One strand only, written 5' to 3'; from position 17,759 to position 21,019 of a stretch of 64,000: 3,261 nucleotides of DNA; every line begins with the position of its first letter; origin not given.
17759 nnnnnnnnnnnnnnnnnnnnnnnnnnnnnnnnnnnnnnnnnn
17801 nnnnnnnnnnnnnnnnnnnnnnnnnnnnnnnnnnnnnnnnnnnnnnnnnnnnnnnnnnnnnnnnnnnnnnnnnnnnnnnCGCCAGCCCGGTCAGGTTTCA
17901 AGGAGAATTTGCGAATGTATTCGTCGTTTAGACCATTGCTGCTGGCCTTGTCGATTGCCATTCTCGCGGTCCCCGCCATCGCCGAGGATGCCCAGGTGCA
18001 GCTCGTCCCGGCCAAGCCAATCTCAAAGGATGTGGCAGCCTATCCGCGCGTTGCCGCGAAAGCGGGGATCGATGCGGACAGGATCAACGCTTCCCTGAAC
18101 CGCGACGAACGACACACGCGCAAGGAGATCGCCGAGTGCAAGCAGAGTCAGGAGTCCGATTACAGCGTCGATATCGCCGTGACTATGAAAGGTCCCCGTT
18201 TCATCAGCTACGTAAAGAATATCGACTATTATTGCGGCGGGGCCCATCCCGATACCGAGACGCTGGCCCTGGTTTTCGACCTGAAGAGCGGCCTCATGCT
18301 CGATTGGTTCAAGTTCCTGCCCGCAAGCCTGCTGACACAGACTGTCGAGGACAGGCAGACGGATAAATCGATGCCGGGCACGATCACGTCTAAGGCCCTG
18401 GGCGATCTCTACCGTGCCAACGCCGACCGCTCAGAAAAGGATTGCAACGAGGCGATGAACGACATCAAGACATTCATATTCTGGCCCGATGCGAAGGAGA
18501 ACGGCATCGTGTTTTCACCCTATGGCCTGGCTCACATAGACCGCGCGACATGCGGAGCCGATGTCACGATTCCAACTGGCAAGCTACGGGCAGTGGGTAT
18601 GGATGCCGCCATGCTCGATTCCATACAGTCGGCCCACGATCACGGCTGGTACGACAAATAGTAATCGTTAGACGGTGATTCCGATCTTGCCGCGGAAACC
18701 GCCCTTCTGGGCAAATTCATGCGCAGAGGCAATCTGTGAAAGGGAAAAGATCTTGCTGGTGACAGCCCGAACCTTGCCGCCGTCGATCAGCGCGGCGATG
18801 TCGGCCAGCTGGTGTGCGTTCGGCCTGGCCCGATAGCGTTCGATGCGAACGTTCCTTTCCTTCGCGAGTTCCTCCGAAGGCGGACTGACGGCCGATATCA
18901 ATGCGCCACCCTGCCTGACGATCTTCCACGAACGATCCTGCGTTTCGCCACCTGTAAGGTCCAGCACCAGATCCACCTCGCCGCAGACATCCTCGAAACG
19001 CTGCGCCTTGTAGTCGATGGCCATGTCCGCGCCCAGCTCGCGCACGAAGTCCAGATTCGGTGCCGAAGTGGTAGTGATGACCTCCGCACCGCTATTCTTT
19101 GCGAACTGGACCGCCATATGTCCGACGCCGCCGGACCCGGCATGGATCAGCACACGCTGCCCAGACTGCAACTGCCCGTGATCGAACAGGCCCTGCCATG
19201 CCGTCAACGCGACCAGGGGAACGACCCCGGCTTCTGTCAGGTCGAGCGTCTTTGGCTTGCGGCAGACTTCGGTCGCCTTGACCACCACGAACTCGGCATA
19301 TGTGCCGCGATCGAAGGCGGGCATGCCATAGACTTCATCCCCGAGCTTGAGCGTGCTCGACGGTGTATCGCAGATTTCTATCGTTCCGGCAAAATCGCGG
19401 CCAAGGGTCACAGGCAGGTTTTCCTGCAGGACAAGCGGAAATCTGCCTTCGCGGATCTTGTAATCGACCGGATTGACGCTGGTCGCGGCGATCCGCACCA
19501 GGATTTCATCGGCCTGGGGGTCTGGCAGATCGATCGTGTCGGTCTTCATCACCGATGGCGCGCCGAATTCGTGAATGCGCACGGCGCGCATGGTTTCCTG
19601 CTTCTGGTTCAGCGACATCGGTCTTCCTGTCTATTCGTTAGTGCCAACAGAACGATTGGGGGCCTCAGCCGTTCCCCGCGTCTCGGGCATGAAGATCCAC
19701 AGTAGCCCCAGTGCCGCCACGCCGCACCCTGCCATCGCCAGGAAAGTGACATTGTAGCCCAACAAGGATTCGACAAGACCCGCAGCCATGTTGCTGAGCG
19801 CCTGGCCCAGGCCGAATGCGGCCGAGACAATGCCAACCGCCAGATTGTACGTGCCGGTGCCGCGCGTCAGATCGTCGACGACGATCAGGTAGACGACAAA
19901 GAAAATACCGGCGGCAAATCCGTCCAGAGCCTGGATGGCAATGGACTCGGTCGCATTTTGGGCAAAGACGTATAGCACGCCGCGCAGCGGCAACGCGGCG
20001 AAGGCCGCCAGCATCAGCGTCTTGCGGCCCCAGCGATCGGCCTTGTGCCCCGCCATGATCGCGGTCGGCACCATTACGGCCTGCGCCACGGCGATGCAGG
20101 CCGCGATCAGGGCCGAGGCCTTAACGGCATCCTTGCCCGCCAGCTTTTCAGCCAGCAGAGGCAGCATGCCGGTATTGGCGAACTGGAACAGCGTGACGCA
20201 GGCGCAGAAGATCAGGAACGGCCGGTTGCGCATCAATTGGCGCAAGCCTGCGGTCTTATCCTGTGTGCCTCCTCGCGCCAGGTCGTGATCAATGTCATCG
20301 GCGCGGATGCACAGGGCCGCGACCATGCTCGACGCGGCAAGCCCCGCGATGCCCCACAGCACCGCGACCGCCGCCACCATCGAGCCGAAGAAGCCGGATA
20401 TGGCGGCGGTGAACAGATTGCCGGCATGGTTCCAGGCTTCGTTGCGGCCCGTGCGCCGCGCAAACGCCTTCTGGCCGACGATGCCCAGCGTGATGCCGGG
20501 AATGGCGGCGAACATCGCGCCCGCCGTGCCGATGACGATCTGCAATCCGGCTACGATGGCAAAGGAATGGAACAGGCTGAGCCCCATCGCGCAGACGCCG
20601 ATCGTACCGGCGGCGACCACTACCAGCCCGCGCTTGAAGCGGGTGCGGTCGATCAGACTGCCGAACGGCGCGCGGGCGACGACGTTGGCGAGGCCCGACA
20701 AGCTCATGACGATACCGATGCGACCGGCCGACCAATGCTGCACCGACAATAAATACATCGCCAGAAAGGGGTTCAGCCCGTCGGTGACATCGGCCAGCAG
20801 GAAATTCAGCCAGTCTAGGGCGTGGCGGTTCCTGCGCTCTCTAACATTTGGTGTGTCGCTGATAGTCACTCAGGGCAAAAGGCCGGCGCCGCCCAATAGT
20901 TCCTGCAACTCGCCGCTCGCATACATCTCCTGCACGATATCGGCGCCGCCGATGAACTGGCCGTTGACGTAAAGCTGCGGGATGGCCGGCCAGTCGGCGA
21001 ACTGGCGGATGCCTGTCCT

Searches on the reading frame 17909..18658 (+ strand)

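Call 37: search_protein_families(library=pfam, proteins=[window:17909-18658:+], max_evalue=0.001)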
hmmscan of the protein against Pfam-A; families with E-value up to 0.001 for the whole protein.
window:17909-18658:+ (250 aa): 1 family
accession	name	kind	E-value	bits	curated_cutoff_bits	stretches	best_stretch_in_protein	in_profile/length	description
PF13739.11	PdaC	-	6.6e-06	27.6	29.1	1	45-114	14-93/95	Deacetylase PdaC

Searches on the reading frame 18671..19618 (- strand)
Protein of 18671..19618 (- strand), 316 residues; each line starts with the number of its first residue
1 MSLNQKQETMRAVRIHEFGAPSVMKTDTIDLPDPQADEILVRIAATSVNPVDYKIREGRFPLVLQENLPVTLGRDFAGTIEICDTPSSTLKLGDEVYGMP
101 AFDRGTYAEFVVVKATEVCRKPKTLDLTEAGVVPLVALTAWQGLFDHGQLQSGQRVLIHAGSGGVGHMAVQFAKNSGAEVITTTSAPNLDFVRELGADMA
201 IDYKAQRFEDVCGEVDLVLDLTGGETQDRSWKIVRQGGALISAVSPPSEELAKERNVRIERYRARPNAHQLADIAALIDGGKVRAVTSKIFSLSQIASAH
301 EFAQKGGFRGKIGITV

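Call 36: search_protein_families(library=pfam, proteins=[window:18671-19618:-], max_evalue=0.001)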
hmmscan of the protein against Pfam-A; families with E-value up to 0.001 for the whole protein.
window:18671-19618:- (316 aa): 3 families
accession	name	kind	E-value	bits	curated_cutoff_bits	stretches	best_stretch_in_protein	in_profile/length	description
PF13602.12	ADH_zinc_N_2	-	5.8e-24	86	27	1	195-312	1-132/134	Zinc-binding dehydrogenase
PF00107.32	ADH_zinc_N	-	2.4e-16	60.3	31.8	1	164-242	1-87/129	Zinc-binding dehydrogenase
PF08240.17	ADH_N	-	3.9e-15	56.4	23.5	1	36-122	2-103/104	Alcohol dehydrogenase GroES-like domain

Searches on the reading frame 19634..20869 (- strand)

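Call 36: search_protein_families(library=pfam, proteins=[window:19634-20869:-], max_evalue=0.001)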
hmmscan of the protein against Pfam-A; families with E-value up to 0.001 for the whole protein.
window:19634-20869:- (412 aa): 3 families
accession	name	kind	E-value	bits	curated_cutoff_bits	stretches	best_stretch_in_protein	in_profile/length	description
PF07690.21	MFS_1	-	1.7e-36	126.3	33.4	2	23-292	6-277/347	Major Facilitator Superfamily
PF12832.13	MFS_1_like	-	2.6e-15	56.8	25.2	1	25-377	11-372/373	MFS_1 like family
PF01306.25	LacY_symp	-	7.5e-05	22.1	24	0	28-167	22-155/413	LacY proton/sugar symporter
